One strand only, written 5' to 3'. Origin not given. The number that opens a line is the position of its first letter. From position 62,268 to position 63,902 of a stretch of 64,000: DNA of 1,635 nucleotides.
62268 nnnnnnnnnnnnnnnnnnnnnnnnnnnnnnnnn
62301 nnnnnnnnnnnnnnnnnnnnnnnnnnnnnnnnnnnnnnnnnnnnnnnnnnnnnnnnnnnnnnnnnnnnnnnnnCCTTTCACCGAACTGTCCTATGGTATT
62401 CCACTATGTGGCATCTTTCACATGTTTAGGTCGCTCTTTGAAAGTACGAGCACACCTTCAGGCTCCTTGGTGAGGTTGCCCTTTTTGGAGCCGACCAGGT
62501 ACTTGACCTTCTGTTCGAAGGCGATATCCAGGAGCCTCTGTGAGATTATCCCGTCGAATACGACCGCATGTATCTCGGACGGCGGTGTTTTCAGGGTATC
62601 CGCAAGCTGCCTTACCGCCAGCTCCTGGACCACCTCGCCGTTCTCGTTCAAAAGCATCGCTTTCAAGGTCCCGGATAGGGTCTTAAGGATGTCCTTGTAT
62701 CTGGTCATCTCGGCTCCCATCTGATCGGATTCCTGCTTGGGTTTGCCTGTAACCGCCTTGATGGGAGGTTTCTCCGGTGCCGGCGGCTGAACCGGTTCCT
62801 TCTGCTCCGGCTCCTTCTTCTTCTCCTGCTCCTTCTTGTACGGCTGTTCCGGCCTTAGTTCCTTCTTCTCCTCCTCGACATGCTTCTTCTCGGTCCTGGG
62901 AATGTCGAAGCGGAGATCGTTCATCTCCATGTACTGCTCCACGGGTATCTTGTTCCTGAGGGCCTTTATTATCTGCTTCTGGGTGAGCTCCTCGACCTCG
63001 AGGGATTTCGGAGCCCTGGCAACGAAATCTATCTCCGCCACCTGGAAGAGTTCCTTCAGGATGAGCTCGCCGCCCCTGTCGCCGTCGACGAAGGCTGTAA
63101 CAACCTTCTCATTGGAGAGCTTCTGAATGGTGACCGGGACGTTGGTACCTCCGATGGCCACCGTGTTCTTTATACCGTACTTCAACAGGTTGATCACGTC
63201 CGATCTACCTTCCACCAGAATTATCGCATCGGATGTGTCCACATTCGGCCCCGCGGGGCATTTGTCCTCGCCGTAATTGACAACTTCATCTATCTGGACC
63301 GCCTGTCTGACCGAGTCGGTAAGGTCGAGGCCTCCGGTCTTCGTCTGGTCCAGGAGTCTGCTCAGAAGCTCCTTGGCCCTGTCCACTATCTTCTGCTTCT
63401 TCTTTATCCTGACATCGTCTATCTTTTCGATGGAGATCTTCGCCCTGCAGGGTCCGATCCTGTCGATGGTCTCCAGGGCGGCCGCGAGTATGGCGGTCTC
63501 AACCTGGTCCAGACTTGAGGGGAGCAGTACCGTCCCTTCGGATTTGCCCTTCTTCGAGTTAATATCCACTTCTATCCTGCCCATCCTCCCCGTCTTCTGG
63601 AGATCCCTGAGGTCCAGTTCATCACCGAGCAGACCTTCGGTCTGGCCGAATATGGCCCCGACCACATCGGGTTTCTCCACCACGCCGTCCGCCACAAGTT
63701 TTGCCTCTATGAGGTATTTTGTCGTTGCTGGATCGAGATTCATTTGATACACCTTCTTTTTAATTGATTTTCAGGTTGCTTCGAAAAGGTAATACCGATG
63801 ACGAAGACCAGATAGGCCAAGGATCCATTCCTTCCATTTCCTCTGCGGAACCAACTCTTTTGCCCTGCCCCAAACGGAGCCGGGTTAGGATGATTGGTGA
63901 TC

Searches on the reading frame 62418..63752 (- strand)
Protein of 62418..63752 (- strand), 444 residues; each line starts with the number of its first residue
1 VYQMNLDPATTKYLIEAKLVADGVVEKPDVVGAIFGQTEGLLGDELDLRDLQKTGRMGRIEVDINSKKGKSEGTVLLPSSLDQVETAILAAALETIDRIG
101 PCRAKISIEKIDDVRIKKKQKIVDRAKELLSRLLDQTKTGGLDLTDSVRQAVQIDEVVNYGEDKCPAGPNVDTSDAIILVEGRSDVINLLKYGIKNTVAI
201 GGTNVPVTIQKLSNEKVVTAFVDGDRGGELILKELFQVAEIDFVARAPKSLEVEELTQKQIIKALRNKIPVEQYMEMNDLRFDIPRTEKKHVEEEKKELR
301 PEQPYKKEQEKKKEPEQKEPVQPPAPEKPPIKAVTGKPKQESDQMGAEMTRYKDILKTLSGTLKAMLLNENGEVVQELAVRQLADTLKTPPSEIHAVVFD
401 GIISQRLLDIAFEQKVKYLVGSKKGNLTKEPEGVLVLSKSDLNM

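Call 3: search_protein_families(library=pfam, proteins=[window:62418-63752:-], max_evalue=0.01)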
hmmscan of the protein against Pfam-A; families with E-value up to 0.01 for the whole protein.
window:62418-63752:- (444 aa): 3 families
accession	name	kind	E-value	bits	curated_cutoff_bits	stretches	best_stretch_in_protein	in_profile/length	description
PF13662.12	Toprim_4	-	3.8e-09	37.1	25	1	176-237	2-72/85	Toprim domain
PF01751.28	Toprim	-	1.9e-08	34.8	23.1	1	177-255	2-95/96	Toprim domain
PF13155.12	Toprim_2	-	4.4e-06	27.4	22.1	1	178-240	1-67/88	Toprim-like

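Call 4: search_protein_families(library=ncbifam, proteins=[window:62418-63752:-], max_evalue=0.01)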
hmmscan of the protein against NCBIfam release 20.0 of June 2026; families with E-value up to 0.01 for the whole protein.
window:62418-63752:- (444 aa): 5 families
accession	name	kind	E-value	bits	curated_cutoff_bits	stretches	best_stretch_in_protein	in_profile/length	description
NF003108.1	PRK04031.1-1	equivalog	2.1e-162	541.1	300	1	12-437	1-418/419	DNA primase DnaG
TIGR01391.1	dnaG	equivalog_domain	2.5e-08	33.2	283.6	1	170-297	252-383/414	DNA primase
TIGR00334.1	5S_RNA_mat_M5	equivalog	0.0016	18.6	110.65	1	175-270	3-110/174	ribonuclease M5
NF003092.0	PRK04017.1-3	equivalog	0.0023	17.9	193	1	175-237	21-82/125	hypothetical protein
NF003091.0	PRK04017.1-2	equivalog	0.0029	17.4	129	1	175-235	35-97/151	hypothetical protein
